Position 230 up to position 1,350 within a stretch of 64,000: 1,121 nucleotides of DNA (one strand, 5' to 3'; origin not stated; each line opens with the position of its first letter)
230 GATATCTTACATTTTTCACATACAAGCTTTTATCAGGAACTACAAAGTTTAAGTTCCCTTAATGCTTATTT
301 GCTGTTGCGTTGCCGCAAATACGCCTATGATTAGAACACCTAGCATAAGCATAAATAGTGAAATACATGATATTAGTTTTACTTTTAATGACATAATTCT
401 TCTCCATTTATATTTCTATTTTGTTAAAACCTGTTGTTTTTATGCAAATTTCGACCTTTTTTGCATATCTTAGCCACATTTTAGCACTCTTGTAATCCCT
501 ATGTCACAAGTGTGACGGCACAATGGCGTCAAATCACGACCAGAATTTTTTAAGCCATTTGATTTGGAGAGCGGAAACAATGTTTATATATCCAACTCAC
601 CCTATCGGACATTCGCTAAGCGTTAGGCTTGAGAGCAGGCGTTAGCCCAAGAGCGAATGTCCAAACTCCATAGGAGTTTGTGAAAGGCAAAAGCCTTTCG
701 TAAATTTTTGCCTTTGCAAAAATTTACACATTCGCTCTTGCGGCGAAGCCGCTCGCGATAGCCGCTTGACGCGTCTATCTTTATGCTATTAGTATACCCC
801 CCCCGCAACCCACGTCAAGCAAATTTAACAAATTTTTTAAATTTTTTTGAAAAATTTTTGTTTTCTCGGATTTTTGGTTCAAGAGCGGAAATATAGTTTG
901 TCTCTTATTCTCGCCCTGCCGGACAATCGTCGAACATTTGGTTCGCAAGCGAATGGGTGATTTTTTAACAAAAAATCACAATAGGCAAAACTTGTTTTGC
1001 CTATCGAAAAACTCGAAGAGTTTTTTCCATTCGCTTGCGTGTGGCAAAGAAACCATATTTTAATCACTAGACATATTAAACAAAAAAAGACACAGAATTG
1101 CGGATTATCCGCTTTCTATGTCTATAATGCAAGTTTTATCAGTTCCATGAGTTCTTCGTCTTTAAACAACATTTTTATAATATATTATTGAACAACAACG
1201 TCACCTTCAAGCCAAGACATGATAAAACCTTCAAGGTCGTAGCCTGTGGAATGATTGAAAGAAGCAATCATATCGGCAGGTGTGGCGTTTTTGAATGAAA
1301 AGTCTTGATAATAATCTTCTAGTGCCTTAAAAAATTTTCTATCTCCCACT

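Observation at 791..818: Homopolymeric G tract of different length (8 versus 7) in the spacer of a duplicated promoter: candidate phase variation of a surface-protein family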

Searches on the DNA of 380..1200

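Call 36: search_rna_families(source=window, start=380, end=1200, threshold=evalue, max_evalue=5)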
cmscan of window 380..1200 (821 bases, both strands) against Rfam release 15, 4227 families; matches with E-value up to 5: 10.
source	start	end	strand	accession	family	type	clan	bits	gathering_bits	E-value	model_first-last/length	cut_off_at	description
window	577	689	-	RF02902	AaHKsRNA22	Gene; sRNA;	-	21.3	39.8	0.16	1-101/101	no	Aggregatibacter sRNA 22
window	527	623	-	RF02447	SpR19_sRNA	Gene; sRNA;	-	20.9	79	0.43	1-123/123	no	Streptococcus sRNA SpR19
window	980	1143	-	RF02384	FasX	Gene; sRNA;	-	20.1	100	0.71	1-205/205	no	FasX small RNA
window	674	709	+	RF03210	mir-7359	Gene; miRNA;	-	18.8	90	1.5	1-56/56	no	mir-7359 microRNA precursor family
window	647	741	-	RF03694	mir-266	Gene; miRNA;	-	17.7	80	2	1-83/83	no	mir-266 microRNA precursor family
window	694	857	-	RF02610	BSR0709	Gene; sRNA;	-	17.4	382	0.019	1-318/318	no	Brucella sRNA 0709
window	970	1016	-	RF00053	mir-7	Gene; miRNA;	-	15.5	51.8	4.7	1-91/91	no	mir-7 microRNA precursor family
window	758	869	-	RF00628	RgsA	Gene; sRNA;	-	14.4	88.4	0.49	1-194/194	no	RgsA sRNA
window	1088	1137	-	RF02590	Spy1186876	Gene; sRNA;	-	14.1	208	1.8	187-241/243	no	S. pyogenes small RNA 1186876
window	787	846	+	RF00026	U6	Gene; snRNA; splicing;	CL00009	13.8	44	1.8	1-105/105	no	U6 spliceosomal RNA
